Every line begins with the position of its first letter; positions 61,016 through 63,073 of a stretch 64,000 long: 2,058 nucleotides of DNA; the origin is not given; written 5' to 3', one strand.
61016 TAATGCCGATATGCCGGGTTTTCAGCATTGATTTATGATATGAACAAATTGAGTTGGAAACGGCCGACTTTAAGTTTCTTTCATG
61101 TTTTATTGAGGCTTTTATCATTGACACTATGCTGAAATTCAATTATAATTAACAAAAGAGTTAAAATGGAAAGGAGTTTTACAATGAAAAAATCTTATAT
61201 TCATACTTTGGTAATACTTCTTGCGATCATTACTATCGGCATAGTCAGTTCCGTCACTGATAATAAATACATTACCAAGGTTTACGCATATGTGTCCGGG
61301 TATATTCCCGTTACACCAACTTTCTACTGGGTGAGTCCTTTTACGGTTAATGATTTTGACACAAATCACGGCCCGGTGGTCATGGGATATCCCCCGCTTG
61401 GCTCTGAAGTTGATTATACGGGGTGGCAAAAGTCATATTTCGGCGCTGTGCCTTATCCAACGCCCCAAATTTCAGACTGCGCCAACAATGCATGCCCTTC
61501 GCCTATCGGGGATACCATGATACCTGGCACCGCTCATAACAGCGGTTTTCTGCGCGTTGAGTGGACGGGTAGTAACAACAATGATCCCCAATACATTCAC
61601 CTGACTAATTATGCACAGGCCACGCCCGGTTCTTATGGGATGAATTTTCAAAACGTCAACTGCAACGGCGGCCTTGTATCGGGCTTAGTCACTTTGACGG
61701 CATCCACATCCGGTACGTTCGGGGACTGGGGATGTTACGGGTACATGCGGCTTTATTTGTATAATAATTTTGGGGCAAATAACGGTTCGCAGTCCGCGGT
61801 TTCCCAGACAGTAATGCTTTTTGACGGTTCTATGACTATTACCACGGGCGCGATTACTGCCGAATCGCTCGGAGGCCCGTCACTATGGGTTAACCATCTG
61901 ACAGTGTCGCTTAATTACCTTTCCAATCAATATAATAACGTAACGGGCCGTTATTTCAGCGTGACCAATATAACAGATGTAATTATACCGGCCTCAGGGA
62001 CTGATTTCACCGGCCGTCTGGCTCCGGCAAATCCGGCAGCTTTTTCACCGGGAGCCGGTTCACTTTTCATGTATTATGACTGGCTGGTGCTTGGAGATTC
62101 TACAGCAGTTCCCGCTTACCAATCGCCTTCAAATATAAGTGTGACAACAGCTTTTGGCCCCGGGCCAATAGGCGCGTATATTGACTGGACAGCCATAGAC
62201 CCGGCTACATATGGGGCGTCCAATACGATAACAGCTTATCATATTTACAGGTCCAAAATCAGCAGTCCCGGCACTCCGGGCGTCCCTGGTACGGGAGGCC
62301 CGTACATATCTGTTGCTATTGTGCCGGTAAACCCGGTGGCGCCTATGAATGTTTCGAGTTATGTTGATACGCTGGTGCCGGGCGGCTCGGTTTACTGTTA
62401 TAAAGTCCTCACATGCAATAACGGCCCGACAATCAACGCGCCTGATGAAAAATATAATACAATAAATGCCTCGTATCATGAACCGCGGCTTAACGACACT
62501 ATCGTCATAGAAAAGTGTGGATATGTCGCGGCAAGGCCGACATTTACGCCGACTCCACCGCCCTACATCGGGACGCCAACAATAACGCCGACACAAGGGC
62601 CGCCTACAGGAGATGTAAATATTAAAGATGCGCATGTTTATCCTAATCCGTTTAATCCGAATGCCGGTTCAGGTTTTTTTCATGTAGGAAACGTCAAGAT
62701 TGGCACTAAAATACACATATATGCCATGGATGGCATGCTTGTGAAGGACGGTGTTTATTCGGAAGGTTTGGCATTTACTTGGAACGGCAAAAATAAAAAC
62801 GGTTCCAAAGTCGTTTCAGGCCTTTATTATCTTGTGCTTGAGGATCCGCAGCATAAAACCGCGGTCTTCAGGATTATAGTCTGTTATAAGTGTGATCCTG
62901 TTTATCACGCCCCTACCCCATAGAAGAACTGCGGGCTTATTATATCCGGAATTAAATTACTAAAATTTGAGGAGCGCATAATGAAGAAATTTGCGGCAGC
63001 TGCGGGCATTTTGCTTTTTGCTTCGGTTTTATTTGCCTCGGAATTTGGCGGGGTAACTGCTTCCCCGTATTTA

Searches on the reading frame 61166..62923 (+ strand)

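Call 8: search_protein_families(library=pfam, proteins=[window:61166-62923:+], max_evalue=0.01)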
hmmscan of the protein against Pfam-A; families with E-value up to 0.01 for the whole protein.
window:61166-62923:+ (585 aa): 2 families
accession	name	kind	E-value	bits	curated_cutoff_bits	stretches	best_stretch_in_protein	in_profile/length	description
PF13860.13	FlgD_ig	-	0.00079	19.8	27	0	536-558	51-73/79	FlgD Ig-like domain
PF18962.6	Por_Secre_tail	-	0.0044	17.7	27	0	491-571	1-74/75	Secretion system C-terminal sorting domain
